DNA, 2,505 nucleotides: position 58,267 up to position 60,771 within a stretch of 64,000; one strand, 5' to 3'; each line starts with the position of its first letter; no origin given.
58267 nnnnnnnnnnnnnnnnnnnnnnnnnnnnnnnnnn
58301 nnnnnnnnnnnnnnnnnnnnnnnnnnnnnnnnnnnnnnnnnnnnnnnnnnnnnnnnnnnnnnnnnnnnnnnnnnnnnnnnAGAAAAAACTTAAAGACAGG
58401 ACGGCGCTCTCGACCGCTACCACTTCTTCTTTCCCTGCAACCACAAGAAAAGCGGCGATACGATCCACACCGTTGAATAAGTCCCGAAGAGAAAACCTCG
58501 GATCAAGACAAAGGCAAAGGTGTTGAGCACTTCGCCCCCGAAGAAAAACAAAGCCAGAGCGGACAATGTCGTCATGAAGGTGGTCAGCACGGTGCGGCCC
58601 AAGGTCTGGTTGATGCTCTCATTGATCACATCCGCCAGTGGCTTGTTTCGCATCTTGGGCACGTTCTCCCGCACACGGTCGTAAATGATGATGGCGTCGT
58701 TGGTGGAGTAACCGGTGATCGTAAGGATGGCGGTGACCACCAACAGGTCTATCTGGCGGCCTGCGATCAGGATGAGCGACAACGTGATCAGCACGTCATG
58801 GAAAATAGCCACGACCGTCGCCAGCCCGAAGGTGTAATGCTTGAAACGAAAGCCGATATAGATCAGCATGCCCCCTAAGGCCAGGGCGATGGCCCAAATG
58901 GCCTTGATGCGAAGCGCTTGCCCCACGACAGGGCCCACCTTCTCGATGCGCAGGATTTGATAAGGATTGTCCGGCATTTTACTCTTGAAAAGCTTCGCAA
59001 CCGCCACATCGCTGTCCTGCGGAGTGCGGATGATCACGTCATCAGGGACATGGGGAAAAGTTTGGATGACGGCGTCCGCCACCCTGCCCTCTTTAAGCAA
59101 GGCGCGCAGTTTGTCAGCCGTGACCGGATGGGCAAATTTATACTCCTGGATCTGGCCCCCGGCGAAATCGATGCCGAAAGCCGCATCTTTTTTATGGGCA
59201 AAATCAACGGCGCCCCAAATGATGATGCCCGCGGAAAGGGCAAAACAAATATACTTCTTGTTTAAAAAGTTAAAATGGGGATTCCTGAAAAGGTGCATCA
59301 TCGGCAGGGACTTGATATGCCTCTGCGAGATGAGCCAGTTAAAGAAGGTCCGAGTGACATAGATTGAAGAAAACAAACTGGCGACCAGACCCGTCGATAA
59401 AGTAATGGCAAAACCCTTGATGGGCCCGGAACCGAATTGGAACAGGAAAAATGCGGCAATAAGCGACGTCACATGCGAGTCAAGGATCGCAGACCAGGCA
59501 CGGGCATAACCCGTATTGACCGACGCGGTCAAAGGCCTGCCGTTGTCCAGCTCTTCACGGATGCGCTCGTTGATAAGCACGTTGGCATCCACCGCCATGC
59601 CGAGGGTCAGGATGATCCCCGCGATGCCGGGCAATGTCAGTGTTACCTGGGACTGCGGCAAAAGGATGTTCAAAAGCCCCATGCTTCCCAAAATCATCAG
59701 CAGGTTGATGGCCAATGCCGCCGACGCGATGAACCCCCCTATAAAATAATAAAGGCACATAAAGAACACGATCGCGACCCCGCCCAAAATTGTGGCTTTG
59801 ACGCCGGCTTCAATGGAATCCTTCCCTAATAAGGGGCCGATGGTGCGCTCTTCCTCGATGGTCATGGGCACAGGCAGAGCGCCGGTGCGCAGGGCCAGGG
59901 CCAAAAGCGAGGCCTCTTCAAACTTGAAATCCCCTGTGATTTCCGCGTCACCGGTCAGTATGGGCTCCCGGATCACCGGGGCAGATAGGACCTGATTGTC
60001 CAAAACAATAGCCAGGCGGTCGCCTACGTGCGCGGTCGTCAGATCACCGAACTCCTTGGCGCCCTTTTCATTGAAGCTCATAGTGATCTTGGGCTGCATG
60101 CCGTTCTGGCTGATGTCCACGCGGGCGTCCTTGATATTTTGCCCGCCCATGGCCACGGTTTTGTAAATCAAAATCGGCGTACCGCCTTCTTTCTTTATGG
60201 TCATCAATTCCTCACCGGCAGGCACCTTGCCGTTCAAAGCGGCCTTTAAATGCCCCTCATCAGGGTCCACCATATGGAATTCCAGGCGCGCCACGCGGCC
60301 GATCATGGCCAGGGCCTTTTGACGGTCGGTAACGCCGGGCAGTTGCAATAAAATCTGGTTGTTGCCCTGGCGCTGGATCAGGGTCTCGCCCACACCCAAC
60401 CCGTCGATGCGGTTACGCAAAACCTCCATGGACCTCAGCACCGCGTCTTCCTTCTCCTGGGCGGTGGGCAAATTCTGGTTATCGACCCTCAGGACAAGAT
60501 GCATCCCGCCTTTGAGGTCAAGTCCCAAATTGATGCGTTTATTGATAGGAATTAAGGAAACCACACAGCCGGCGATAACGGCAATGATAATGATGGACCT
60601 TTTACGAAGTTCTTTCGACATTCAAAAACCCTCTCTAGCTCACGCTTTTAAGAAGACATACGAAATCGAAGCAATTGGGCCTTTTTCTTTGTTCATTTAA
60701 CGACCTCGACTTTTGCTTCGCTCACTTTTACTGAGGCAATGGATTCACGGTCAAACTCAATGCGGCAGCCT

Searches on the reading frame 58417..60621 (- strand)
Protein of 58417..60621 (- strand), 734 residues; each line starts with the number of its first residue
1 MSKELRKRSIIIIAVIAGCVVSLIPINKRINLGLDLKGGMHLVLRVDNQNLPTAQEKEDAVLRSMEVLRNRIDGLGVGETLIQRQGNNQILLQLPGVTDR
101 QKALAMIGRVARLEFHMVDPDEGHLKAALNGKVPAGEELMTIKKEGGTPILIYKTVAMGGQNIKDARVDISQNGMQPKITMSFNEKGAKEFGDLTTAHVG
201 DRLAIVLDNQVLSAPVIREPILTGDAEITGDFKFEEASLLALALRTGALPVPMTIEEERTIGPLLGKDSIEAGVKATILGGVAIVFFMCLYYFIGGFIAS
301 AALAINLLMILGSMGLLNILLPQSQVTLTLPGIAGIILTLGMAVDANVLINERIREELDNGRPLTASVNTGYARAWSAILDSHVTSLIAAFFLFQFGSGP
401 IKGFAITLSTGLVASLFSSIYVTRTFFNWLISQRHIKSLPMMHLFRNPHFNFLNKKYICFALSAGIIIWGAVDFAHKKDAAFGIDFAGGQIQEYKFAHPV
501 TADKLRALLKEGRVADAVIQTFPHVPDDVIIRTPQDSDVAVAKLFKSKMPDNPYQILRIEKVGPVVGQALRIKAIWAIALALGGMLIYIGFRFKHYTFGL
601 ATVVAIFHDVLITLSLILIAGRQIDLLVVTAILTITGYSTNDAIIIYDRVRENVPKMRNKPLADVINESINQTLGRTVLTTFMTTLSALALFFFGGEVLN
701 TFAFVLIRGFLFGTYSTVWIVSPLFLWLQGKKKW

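Call 54: search_protein_families(library=pfam, proteins=[window:58417-60621:-], max_evalue=0.00001)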
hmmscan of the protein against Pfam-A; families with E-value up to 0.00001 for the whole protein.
window:58417-60621:- (734 aa): 4 families
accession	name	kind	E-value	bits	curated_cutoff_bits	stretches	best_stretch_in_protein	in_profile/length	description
PF02355.23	SecD_SecF_C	-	4.9e-73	245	20.5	2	553-729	12-187/189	Protein export membrane protein SecD/SecF, C-terminal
PF22599.2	SecDF_P1_head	-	2.9e-34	117.8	27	1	140-251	4-114/114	SecDF, P1 head subdomain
PF21760.3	SecD_1st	-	2.4e-23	81.8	27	1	63-119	3-59/60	Protein translocase subunit SecDF, P1 domain, N-terminal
PF07549.19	Sec_GG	-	1.6e-08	34.2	20.3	0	27-48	5-26/28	SecD/SecF GG Motif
